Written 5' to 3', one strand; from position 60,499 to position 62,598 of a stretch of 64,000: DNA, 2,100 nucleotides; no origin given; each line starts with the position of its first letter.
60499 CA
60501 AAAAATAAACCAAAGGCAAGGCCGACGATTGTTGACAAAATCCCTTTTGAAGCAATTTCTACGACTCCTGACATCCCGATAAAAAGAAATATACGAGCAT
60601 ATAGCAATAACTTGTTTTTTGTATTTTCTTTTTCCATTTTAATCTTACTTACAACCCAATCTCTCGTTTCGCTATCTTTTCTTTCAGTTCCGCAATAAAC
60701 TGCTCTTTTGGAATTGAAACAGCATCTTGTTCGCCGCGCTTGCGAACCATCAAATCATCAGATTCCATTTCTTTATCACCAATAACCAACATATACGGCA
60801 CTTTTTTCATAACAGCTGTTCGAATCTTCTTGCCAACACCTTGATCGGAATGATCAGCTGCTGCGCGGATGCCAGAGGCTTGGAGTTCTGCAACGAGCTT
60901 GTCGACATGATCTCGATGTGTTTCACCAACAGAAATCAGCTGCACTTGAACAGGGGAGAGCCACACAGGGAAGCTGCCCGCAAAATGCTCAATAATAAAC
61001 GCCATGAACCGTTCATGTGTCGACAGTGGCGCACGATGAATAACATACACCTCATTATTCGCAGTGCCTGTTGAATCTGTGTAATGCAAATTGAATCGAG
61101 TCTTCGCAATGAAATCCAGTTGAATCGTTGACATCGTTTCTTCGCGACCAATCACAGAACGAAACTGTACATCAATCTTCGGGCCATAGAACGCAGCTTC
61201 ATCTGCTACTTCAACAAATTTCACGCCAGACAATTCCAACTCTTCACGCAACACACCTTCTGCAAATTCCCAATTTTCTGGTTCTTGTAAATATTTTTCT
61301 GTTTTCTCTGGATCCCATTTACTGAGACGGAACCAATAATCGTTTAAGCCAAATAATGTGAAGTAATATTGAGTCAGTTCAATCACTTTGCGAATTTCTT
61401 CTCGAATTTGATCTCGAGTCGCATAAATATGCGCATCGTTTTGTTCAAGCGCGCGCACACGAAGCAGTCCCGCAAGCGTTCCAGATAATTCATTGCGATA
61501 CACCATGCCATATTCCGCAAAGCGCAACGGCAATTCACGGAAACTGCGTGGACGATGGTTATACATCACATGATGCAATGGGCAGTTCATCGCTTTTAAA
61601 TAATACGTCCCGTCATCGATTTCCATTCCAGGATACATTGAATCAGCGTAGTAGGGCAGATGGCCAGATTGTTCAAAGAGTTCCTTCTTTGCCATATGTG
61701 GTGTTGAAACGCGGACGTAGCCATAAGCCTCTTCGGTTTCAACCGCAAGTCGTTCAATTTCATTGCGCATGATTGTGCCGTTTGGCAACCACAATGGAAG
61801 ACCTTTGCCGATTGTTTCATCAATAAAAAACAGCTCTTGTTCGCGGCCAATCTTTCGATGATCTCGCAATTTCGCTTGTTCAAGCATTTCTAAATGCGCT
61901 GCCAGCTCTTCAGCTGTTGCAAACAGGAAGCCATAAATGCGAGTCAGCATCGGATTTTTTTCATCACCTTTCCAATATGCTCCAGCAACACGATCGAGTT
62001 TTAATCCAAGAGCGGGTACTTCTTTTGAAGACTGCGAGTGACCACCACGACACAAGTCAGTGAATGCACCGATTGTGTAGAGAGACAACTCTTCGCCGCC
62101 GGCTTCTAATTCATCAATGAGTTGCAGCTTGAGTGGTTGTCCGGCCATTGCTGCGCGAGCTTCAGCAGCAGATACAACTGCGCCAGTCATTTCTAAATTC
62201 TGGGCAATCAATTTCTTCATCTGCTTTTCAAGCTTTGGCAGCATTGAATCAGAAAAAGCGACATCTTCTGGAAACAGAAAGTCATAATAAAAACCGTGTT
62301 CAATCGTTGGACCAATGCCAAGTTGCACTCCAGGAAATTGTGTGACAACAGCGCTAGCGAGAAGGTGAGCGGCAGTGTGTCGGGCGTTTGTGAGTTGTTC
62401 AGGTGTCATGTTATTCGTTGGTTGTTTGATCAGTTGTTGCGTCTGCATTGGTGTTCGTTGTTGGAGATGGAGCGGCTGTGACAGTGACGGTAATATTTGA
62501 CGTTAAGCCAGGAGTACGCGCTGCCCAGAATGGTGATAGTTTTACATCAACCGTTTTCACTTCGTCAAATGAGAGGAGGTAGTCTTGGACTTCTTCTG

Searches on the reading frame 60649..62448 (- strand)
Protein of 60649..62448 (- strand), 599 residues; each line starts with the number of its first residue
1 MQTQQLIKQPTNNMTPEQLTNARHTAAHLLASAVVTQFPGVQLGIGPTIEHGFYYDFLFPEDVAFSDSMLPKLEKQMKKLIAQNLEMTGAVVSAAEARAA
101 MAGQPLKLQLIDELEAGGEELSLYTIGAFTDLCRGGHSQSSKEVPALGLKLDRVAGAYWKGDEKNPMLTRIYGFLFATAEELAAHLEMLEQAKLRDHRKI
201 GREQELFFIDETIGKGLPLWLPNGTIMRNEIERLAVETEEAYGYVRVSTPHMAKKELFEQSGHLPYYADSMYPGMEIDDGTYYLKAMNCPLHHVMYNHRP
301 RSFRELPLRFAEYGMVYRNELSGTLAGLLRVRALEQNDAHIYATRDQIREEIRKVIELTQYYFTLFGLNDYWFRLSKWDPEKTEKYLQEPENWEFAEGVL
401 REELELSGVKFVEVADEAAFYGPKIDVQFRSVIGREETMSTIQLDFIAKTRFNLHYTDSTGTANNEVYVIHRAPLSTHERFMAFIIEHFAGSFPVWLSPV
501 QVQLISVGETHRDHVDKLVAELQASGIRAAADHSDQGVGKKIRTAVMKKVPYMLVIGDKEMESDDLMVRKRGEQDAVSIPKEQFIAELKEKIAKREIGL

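Call 63: search_protein_families(library=ncbifam, proteins=[window:60649-62448:-], max_evalue=1e-10)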
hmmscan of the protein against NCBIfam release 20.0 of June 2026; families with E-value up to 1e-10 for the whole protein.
window:60649-62448:- (599 aa): 8 families
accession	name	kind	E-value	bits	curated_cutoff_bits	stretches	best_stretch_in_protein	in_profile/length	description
TIGR00418.1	thrS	equivalog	3.5e-181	604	383.65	1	23-591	1-564/565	threonine--tRNA ligase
NF003068.0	PRK03991.1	equivalog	4.1e-53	180.7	484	1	193-593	195-593/613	threonine--tRNA ligase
NF011500.0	PRK14938.1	equivalog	1.1e-15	57.6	362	1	491-589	266-364/387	Ser-tRNA(Thr) hydrolase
NF006625.0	PRK09194.1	equivalog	3.1e-15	56.1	558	0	480-588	444-558/559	proline--tRNA ligase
TIGR00442.1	hisS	equivalog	6.5e-14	51.7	286.75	0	498-576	323-403/406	histidine--tRNA ligase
TIGR00408.1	proS_fam_I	equivalog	3.2e-13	49.4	437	0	452-593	235-382/475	proline--tRNA ligase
NF008979.1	PRK12325.1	exception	4.8e-13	48.8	550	0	480-588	321-436/437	proline--tRNA ligase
NF003211.1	PRK04173.1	equivalog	3.2e-11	42.8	312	0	302-409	183-290/454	glycine--tRNA ligase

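Call 64: find_homologous_proteins(query=window:60649-62448:-, max_evalue=1e-100)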
Query window:60649-62448:- (599 aa): 8000 proteins with E <= 1e-100 among 8000 candidates; the best 120 are listed.
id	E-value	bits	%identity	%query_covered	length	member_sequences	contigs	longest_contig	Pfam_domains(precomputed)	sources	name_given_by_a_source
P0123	0.0e+0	1229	92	98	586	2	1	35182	PF03129.26,PF00587.31,PF07973.20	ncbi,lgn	-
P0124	0.0e+0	1165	87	98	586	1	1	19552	PF03129.26,PF00587.31,PF07973.20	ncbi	-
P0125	1.2e-268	910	67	98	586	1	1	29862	PF03129.26,PF00587.31,PF07973.20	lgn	-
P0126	9.0e-259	878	64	97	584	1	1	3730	PF03129.26,PF00587.31,PF07973.20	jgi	jgi:threonyl-tRNA synthetase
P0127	6.0e-251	852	64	95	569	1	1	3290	PF03129.26,PF00587.31,PF07973.20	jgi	-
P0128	1.5e-246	838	61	96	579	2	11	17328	PF03129.26,PF00587.31,PF07973.20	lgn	-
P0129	1.9e-246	837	62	97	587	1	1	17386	PF03129.26,PF00587.31,PF07973.20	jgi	jgi:threonyl-tRNA synthetase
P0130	1.9e-245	834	61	98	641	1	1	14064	PF03129.26,PF00587.31,PF07973.20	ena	-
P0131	3.8e-245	833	60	97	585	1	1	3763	PF03129.26,PF00587.31,PF07973.20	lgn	-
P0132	1.5e-244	831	61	97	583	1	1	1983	PF03129.26,PF00587.31,PF07973.20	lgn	-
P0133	5.3e-244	829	61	97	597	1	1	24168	PF03129.26,PF00587.31,PF07973.20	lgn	-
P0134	1.4e-243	828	60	97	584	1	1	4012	PF03129.26,PF00587.31,PF07973.20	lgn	-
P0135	1.6e-243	828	60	97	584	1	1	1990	PF03129.26,PF00587.31,PF07973.20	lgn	-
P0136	1.9e-243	827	61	95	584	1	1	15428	PF03129.26,PF00587.31,PF07973.20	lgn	-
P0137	3.5e-243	826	61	95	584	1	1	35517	PF03129.26,PF00587.31,PF07973.20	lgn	-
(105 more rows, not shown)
